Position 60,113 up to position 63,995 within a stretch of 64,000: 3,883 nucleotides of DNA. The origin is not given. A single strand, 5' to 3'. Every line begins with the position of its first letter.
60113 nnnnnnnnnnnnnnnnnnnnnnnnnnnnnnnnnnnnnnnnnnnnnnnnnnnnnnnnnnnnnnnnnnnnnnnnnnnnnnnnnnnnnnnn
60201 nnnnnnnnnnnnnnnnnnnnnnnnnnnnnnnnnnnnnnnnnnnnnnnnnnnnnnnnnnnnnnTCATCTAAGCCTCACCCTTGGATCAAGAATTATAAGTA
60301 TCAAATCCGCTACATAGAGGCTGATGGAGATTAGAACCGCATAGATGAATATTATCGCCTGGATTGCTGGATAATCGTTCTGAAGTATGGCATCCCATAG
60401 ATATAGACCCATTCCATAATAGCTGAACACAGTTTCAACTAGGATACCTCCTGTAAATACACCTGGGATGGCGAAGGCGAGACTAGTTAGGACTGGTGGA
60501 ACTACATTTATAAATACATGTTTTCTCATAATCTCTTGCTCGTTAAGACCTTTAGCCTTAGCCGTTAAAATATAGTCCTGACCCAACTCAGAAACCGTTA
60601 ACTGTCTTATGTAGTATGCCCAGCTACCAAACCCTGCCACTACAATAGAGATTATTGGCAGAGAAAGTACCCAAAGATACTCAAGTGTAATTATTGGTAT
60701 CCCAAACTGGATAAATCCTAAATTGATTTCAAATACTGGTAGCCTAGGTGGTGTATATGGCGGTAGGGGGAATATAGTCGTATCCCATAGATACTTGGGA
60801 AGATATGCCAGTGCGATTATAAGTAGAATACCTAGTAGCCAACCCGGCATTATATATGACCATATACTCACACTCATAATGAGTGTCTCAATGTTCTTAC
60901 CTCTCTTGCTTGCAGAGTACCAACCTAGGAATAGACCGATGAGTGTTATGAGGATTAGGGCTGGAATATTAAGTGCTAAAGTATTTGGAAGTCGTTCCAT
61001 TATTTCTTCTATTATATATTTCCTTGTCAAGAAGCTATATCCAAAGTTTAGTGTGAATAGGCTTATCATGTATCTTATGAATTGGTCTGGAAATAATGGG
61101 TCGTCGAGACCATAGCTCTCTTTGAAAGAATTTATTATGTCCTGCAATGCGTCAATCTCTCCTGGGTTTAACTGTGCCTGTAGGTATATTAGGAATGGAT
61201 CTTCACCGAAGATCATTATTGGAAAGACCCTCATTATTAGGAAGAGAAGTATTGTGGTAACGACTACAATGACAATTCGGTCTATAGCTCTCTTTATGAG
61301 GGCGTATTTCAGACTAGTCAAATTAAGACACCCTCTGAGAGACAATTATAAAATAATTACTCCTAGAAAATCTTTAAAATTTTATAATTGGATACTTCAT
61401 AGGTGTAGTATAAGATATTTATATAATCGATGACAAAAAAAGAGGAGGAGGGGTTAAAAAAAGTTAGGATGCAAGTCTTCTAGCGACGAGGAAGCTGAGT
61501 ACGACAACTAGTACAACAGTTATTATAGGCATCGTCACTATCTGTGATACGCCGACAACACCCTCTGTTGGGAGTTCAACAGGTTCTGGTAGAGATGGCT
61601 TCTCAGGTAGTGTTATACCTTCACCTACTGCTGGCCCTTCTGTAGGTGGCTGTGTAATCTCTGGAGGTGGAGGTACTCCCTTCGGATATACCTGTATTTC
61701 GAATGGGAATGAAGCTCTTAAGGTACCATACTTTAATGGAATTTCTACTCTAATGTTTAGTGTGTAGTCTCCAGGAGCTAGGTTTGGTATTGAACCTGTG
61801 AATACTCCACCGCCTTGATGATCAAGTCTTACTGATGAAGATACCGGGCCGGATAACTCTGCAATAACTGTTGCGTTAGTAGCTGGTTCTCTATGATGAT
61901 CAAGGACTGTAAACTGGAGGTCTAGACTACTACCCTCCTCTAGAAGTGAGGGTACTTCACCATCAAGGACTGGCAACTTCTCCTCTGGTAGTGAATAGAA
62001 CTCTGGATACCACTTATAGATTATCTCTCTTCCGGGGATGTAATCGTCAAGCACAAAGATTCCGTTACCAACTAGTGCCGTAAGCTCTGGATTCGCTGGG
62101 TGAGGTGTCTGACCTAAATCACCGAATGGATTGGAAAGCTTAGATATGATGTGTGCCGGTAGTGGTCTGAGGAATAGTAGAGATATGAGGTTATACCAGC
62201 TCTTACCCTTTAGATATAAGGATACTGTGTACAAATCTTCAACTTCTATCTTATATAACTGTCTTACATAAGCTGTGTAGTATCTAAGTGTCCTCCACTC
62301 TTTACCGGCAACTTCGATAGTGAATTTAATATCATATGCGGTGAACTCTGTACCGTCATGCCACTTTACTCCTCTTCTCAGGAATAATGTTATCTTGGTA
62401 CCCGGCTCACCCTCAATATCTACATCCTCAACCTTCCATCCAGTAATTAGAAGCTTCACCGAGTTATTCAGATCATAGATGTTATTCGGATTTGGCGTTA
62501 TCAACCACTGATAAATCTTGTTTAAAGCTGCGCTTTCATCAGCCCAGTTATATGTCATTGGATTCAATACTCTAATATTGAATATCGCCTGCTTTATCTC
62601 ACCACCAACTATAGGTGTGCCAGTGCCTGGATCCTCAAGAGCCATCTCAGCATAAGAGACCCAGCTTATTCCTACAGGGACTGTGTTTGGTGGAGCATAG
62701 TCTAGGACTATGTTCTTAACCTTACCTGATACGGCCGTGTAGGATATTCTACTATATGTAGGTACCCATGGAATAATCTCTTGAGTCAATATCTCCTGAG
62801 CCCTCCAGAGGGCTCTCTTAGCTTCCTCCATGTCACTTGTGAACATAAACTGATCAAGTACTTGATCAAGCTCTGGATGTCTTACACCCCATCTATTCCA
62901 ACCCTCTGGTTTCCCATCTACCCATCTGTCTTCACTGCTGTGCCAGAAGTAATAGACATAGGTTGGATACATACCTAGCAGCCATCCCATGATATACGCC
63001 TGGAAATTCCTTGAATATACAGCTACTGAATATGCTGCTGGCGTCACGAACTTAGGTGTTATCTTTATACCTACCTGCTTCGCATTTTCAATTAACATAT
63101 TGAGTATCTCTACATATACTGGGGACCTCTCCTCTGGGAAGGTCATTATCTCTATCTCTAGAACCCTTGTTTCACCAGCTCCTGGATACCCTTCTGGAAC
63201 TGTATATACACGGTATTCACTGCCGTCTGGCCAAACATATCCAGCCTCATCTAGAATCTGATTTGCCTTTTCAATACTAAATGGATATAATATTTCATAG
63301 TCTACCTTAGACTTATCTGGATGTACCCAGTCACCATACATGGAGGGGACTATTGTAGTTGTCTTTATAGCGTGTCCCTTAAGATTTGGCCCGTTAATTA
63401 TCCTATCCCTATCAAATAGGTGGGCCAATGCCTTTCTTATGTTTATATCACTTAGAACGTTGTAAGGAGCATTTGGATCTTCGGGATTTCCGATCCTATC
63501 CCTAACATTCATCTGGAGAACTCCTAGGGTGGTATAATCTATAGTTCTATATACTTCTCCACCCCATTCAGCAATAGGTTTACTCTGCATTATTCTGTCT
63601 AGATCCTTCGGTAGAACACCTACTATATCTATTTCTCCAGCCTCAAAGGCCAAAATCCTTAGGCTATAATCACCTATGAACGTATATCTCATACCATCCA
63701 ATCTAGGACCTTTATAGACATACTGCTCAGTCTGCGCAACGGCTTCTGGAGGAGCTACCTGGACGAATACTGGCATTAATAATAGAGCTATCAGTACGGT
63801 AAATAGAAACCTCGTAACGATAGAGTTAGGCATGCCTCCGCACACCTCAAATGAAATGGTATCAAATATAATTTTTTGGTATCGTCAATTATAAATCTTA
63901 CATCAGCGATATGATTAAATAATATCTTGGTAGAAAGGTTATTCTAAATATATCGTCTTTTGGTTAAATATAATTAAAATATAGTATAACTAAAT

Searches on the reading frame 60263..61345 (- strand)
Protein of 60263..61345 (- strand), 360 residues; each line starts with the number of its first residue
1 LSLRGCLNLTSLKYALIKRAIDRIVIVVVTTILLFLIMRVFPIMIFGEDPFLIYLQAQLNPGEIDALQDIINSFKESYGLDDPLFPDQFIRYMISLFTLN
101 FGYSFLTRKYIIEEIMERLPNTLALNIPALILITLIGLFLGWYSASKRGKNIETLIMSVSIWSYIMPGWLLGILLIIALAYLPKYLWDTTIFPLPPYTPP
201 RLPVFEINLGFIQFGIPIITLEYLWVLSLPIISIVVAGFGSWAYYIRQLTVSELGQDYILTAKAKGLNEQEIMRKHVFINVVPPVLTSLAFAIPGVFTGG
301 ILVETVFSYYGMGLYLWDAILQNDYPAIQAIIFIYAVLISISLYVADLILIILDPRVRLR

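Call 83: search_protein_families(library=pfam, proteins=[window:60263-61345:-], max_evalue=0.00001)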
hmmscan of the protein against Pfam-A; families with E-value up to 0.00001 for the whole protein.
window:60263-61345:- (360 aa): 2 families
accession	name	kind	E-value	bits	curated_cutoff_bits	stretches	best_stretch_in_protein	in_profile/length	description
PF00528.27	BPD_transp_1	-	6.9e-31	107.8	26.4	1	137-358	1-183/184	Binding-protein-dependent transport system inner membrane component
PF19300.4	BPD_transp_1_N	-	3.5e-06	27.6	23.8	0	16-125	5-113/114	Binding-prot-dependent transport system membrane comp, N-term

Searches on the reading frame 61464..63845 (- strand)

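Call 83: search_protein_families(library=pfam, proteins=[window:61464-63845:-], max_evalue=0.00001)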
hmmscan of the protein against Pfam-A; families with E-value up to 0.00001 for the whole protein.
window:61464-63845:- (793 aa): 1 family
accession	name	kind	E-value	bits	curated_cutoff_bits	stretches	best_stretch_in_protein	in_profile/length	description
PF00496.27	SBP_bac_5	-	4.2e-50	171.3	32.4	2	40-304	138-362/368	Bacterial extracellular solute-binding proteins, family 5 Middle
